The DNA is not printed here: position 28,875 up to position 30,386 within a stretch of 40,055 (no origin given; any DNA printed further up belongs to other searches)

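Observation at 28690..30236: Terminator-bounded two-gene cassette: HTH-wHTH-metallophosphoesterase fusion plus a minimal HExxH peptidase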

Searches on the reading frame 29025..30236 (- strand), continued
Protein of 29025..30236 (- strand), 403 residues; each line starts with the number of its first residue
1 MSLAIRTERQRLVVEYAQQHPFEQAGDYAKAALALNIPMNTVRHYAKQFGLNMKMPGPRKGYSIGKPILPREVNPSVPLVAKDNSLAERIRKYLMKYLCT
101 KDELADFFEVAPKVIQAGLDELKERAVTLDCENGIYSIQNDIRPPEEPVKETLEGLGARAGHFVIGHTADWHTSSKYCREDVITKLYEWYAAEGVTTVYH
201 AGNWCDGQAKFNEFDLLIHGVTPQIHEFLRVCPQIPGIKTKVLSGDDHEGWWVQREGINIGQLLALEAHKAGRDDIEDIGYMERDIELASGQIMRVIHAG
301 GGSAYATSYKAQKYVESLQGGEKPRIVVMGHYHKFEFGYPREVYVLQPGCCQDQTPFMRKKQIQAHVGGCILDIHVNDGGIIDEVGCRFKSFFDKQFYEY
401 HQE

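Call 32: fold_search(model_id=the predicted structure, library=pdb)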
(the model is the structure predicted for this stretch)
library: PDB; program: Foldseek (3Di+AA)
matches with E <= 10: 1321; with E <= 0.001: 76
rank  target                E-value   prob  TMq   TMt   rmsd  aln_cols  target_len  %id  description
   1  8ppt_A                2.5e-09  1.00  0.41  0.37  10.3       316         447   14  Pyrococcus abyssi DNA polymerase D (PolD) in its editing mode bound to a primer/template substrate containing a mismat (released 2023-12-20)
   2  6knb_A                6.4e-09  1.00  0.46  0.41   7.6       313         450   18  PolD-PCNA-DNA (form A) (released 2020-08-05)
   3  9f29_A                1.7e-08  1.00  0.39  0.36  10.3       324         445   15  Pyrococcus abyssi PolD in complex with Rpa2 winged-helix domain class 1 (composite map) (released 2024-12-04)
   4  9f2a_A                2.1e-08  1.00  0.41  0.37  10.2       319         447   16  Pyrococcus abyssi PolD in complex with Rpa2 winged-helix domain class 2 (composite map) (released 2024-12-04)
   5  6hmf_A                3.7e-08  1.00  0.40  0.37   8.4       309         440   16  D-family DNA polymerase - DP1 subunit (3'-5' proof-reading exonuclease) H451 proof-reading deficient variant (released 2019-01-30)
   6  6t8h_A                3.7e-08  1.00  0.39  0.38  10.5       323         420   15  Cryo-EM structure of the DNA-bound PolD-PCNA processive complex from P. abyssi (released 2020-03-04)
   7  6hms_A                4.0e-08  1.00  0.39  0.39  10.2       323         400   15  Cryo-EM map of DNA polymerase D from Pyrococcus abyssi in complex with DNA (released 2019-01-30)
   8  5ihe_A                4.5e-08  1.00  0.40  0.37   8.5       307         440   16  D-family DNA polymerase - DP1 subunit (3'-5' proof-reading exonuclease) (released 2016-08-31)
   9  5ihe_B                5.7e-08  1.00  0.41  0.38   8.3       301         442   16  D-family DNA polymerase - DP1 subunit (3'-5' proof-reading exonuclease) (released 2016-08-31)
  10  6hmf_B                8.5e-08  1.00  0.41  0.38   8.2       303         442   16  D-family DNA polymerase - DP1 subunit (3'-5' proof-reading exonuclease) H451 proof-reading deficient variant (released 2019-01-30)
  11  5xck_A                7.2e-07  1.00  0.29  0.57  10.1       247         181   13  Crystal structure of Vps29 double mutant (D62A/H86A) from Entamoeba histolytica (released 2017-10-18)
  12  5xce_A                7.2e-07  1.00  0.28  0.54   9.7       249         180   16  Crystal structure of Wild type Vps29 from Entamoeba histolytica (released 2017-10-04)
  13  5xcj_B                1.5e-06  1.00  0.26  0.51  10.8       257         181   14  Crystal structure of Vps29 single mutant (D62A) from Entamoeba histolytica (released 2017-10-18)
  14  5xcj_A                2.0e-06  1.00  0.27  0.55  10.2       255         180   14  Crystal structure of Vps29 single mutant (D62A) from Entamoeba histolytica (released 2017-10-18)
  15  8sym_B                3.1e-06  1.00  0.26  0.50  12.2       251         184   12  Human VPS29/VPS35L Complex (Locally refined map) (released 2023-11-01)
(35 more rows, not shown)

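Call 36: find_related_loci(query=A1, collection=viral_contigs, flank=6000)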
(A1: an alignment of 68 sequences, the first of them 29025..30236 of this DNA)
Query A1 (403 aa) in viral_contigs; peptide patterns used: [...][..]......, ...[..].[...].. (x = any residue, [..] = any of these).
168 stretches matched a pattern; 95 encode a relative of the query (tblastn E <= 1e-3); the best 80 are kept; 80 distinct loci.
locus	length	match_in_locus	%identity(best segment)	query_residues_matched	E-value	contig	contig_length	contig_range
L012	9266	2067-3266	99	1-400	0e+0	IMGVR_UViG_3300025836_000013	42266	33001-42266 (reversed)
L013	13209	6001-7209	91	1-403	0e+0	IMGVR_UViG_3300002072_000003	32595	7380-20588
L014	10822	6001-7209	91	1-403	0e+0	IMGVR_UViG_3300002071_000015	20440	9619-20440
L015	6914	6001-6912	88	1-304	0e+0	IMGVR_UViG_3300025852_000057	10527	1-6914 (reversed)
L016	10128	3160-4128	50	71-401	6e-99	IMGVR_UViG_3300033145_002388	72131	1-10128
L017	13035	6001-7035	44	54-400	2e-93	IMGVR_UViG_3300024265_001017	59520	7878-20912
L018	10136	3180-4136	46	83-399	5e-86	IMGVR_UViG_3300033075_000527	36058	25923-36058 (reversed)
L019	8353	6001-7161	40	6-399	2e-84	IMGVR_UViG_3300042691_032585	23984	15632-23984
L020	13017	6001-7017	45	67-400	5e-84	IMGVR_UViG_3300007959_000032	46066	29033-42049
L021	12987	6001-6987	44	74-399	3e-82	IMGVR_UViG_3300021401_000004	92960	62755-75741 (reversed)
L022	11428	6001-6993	41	72-399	6e-81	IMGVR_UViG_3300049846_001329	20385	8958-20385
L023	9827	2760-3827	41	47-399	8e-81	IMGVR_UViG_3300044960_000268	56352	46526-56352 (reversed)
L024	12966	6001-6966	43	80-399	2e-79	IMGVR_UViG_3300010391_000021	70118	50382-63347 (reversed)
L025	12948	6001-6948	42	84-399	2e-78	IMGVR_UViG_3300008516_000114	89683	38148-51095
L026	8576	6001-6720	49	163-399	3e-77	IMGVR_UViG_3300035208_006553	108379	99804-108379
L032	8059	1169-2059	41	103-400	2e-74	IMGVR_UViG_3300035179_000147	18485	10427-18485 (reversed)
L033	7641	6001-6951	42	89-399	3e-73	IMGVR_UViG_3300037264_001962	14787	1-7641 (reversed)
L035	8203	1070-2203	37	13-399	2e-71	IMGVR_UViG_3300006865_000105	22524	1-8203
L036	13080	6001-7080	38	54-402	2e-71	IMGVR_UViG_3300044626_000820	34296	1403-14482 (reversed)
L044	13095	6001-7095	36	26-402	1e-68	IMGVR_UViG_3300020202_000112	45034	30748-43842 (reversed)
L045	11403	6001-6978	44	74-399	1e-82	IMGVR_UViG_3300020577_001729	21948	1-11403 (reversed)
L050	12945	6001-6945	39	88-398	7e-68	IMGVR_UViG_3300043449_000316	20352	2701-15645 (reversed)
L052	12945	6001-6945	39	88-398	1e-67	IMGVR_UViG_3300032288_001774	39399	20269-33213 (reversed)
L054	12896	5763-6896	35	24-399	4e-67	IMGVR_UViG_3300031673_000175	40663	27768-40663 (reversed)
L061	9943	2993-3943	39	89-403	7e-62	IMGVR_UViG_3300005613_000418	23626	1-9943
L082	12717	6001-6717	40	165-399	3e-50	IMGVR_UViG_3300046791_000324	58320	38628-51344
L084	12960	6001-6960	37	83-399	1e-63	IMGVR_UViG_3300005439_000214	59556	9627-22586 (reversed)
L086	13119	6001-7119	32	37-399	1e-49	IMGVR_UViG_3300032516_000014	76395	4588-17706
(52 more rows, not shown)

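Call 37: find_related_loci(query=A1, collection=genome_contigs, flank=6000)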
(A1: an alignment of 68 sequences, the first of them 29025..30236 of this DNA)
Query A1 (403 aa) in genome_contigs; peptide patterns used: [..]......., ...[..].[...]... (x = any residue, [..] = any of these).
55 stretches matched a pattern; 17 encode a relative of the query (tblastn E <= 1e-3); 17 distinct loci.
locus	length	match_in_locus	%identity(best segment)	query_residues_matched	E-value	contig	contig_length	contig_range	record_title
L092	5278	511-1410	47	104-401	5e-87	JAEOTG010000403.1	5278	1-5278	MAG: Candidatus Heimdallarchaeota archaeon isolate YT1_048 k127_77544836, whole genome shotgun sequence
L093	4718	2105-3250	36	5-398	8e-81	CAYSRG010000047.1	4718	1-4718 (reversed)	MAG TPA_asm: uncultured Atribacterota bacterium isolate SRP241326_co4_255 genome assembly, contig: NODE_19725_length_471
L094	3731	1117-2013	45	103-399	1e-78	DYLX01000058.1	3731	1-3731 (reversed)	MAG TPA_asm: Leptospira biflexa isolate SulCav_AS07-7_4_54_18 SulCav_AS07_7_20996_length_3731_cov_7_201578, whole genome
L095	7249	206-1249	39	40-399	3e-78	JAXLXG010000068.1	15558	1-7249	MAG: Candidatus Sericytochromatia bacterium isolate STL-CYA1 C3.25.fa-68, whole genome shotgun sequence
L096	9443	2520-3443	42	96-399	4e-73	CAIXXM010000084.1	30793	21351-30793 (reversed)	MAG: uncultured Acidobacteriia bacterium isolate AlinenLipids_bin-6195 genome assembly, contig: bin-6195:084/169, whole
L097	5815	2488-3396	40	102-399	2e-71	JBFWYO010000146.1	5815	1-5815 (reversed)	MAG: Alphaproteobacteria bacterium isolate CA_2019_TPBS_166 NODE_49271_length_5815_cov_2.821730_TPBS, whole genome shotg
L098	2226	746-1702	40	83-400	2e-73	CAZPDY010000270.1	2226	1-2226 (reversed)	MAG TPA_asm: uncultured Candidatus Bathyarchaeia archaeon isolate binchicken_co58_185 genome assembly, contig: NODE_4169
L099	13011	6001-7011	37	84-401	2e-66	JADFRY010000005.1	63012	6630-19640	MAG: Nanoarchaeota archaeon isolate B8T1B11 B8T1B11_NODE81, whole genome shotgun sequence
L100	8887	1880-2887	37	67-399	1e-65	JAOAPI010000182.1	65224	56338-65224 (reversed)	MAG: Candidatus Sulfotelmatobacter sp. isolate RYN_10 scaffold_2461458, whole genome shotgun sequence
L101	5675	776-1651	40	86-373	3e-61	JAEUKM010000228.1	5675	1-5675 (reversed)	MAG: Rhodospirillaceae bacterium isolate new MAG-95 k141_3439563, whole genome shotgun sequence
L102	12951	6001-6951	36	86-399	3e-58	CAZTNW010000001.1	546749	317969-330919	MAG TPA_asm: uncultured bacterium isolate binchicken_co204_202 genome assembly, contig: NODE_9_length_546749_cov_44.1366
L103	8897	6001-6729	40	160-399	1e-53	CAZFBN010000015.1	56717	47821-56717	MAG TPA_asm: uncultured Saprospiraceae bacterium isolate binchicken_co58_158 genome assembly, contig: NODE_425_length_56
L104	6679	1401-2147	41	154-399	3e-51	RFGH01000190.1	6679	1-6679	MAG: Planctomycetota bacterium isolate J019 k99_1232411, whole genome shotgun sequence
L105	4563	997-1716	41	165-399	1e-47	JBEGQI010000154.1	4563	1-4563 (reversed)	MAG: Verrucomicrobiota bacterium isolate pamunkeyriver_2019_sw_WHONDRS-S19S_0054_B_bin.126 scaffold_1498675, whole genom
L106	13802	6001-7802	28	71-401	6e-32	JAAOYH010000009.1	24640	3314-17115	Candidatus Woesearchaeota archaeon isolate DPANNHV_H2.bin.42 k83_166354, whole genome shotgun sequence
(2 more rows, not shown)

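Call 41: search_protein_families(library=pfam, proteins=[L008:4193-4600:+, L033:6970-7314:+, L036:7101-7412:+, L050:6984-7304:+, L006:9153-10196:+], max_evalue=1)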
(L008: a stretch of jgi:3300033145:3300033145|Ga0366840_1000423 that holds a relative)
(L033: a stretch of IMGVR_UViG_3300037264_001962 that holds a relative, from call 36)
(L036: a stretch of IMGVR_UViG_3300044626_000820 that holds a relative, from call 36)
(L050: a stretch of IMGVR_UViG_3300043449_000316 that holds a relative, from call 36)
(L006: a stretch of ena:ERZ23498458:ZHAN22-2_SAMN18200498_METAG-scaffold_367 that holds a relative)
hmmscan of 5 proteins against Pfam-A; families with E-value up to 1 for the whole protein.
L008:4193-4600:+ (136 aa): 0 families

L033:6970-7314:+ (115 aa): 1 family
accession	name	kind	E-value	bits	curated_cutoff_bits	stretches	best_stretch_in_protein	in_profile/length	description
PF18818.7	MPTase-PolyVal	-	0.049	14.2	27.5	1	65-104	46-79/126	Zincin-like metallopeptidase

L036:7101-7412:+ (104 aa): 0 families

L050:6984-7304:+ (107 aa): 1 family
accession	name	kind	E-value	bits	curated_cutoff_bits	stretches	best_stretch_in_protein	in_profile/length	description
PF10263.15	SprT-like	-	7.8e-06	26.2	25.6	1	39-100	34-95/108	SprT-like family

L006:9153-10196:+ (348 aa): 1 family
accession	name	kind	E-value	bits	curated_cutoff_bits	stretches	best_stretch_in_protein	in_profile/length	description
PF16284.10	DUF4930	-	0.041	14.4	25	0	3-60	70-128/144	Domain of unknown function (DUF4930)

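Call 42: search_solved_structures(query=A1, max_evalue=1, show_alignments=2)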
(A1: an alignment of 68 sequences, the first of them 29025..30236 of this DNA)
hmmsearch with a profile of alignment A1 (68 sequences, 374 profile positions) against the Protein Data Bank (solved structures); distinct sequences matched with E-value up to 1: 21.
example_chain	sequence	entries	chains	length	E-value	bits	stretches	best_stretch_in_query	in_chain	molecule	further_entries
4ham_A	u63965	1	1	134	0.002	20.7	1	52-133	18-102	Lmo2241 protein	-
5yhy_A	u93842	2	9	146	0.0038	19.7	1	47-131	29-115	Zinc transport transcriptional regulator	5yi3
5yi0_B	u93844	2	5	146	0.0044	19.5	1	48-131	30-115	Zinc transport transcriptional regulator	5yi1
5yhx_A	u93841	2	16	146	0.0046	19.5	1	49-131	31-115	Zinc transport transcriptional regulator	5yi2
6fi9_A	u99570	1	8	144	0.0071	18.8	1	49-131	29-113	Transcriptional regulator ZitR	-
5yhz_A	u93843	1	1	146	0.008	18.7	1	50-131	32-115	Zinc transport transcriptional regulator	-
5jlu_A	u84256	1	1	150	0.021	17.3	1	49-124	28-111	Adhesin competence repressor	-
5jls_A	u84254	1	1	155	0.022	17.2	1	49-126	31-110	Adhesin competence repressor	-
1uly_A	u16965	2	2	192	0.029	16.8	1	54-99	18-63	hypothetical protein PH1932 | hypothetical transcription regulator protein, PH1932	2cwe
3tgn_A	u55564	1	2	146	0.036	16.5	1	49-131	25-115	Adc operon repressor AdcR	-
6hms_A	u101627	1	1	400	0.061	15.8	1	294-331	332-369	DNA polymerase II small subunit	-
4r1h_A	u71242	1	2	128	0.065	15.7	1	68-130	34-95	Lmo0741 protein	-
5ihe_A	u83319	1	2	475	0.075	15.5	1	294-331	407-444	DNA polymerase II small subunit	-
6hmf_A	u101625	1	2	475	0.078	15.4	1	294-331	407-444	DNA polymerase II small subunit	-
8cyk_B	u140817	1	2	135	0.1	15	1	52-118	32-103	HALC1_878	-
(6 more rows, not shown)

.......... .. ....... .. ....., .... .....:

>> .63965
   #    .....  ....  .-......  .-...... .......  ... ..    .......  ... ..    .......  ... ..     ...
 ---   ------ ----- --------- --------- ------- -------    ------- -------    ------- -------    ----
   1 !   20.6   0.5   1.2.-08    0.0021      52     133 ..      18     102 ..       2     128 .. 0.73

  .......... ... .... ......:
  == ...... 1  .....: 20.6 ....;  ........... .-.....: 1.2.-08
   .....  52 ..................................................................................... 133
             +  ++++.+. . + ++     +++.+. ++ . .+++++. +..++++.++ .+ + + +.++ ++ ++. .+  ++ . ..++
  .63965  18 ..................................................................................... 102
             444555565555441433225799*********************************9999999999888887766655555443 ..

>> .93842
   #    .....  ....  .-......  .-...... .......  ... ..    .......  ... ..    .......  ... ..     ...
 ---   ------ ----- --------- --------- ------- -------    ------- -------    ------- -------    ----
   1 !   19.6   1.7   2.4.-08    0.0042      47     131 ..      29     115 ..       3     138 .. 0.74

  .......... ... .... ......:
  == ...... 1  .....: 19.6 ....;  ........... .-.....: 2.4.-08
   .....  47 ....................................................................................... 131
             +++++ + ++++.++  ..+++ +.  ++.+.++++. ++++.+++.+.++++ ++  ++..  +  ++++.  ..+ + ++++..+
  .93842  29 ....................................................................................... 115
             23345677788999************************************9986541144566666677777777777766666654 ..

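Call 44: search_protein_families(library=pfam, proteins=[L061:5038-7488:+, L032:2016-2450:+, L082:1356-3632:+, L086:324-2207:+, L101:2079-2912:+, L099:2485-3159:+, L021:9488-9994:+, L020:9653-10720:+, L045:8381-10054:-, L084:6985-7317:+], max_evalue=0.001)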
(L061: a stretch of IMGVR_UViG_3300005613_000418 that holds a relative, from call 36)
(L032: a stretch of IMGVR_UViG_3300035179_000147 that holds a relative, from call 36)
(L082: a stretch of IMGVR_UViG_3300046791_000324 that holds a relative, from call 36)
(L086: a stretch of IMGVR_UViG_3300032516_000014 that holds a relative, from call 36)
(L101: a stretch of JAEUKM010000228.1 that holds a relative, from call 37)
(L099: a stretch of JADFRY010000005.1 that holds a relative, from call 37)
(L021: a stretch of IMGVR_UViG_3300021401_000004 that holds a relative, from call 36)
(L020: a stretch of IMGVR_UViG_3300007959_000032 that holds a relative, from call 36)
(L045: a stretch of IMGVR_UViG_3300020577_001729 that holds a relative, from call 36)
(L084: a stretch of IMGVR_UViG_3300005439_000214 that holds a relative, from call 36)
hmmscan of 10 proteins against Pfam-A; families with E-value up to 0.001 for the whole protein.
L061:5038-7488:+ (817 aa): 2 families
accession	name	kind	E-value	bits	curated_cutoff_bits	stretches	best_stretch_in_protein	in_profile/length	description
PF01555.25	N6_N4_Mtase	-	1e-40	140.5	26.7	1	495-803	1-219/221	DNA methylase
PF02183.23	HALZ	-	0.00078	20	28.1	0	692-718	5-31/43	Homeobox associated leucine zipper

L032:2016-2450:+ (145 aa): 2 families
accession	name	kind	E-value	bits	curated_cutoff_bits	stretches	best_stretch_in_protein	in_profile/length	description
PF14359.12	DUF4406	-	1.2e-13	51.7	22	1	27-121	2-89/91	Domain of unknown function (DUF4406)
PF24963.1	DUF7768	-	1.7e-08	35.1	26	1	29-121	4-95/98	Domain of unknown function (DUF7768)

L082:1356-3632:+ (759 aa): 1 family
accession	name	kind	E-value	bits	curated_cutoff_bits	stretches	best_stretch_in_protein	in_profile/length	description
PF19263.5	DUF5906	-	7.6e-05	23.8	27.6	1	451-550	3-103/114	Family of unknown function (DUF5906)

L086:324-2207:+ (628 aa): 1 family
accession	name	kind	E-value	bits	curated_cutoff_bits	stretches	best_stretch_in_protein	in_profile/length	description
PF00476.26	DNA_pol_A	-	4.7e-10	39.4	34.3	1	355-481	136-254/381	DNA polymerase family A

L101:2079-2912:+ (278 aa): 1 family
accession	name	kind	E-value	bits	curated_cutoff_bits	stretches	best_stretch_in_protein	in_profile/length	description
PF00959.24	Phage_lysozyme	-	1.8e-43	148.2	22.3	1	54-177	1-125/125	Phage lysozyme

L099:2485-3159:+ (225 aa): 1 family
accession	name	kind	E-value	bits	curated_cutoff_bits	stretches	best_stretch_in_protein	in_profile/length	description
PF25680.1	Mom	-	1.9e-33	116.3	27.1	1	18-207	2-202/202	Mom protein family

L021:9488-9994:+ (169 aa): 1 family
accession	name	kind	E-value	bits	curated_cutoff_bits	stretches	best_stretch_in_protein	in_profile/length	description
PF18909.5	dGTP_diPhyd_N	-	3.5e-08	33.8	27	1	83-160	17-94/99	dATP/dGTP diphosphohydrolase, N-terminal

L020:9653-10720:+ (356 aa): 1 family
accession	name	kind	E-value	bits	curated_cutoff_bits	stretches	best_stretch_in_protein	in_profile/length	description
PF09588.16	YqaJ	-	5.2e-26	92.2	22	1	53-204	3-149/150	YqaJ-like viral recombinase domain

L045:8381-10054:- (558 aa): 6 families
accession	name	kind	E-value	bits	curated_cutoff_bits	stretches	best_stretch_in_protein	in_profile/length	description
PF00580.27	UvrD-helicase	-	7.8e-28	98.3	23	1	20-267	8-270/271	UvrD/REP helicase N-terminal domain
PF13361.12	UvrD_C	-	7.2e-14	52.4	25.6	1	389-497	231-344/350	UvrD-like helicase C-terminal domain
PF13245.12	AAA_19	-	1e-12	48.8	25.1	1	27-252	13-133/134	AAA domain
PF13538.12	UvrD_C_2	-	4.6e-10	39.7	27.4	1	444-497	4-50/52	UvrD-like helicase C-terminal domain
PF13604.12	AAA_30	-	5.1e-10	39.8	27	1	10-86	2-76/191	AAA domain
PF01443.25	Viral_helicase1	-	2.1e-07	31.4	21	0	209-303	59-150/228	Viral superfamily 1 RNA helicase core domain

L084:6985-7317:+ (111 aa): 0 families
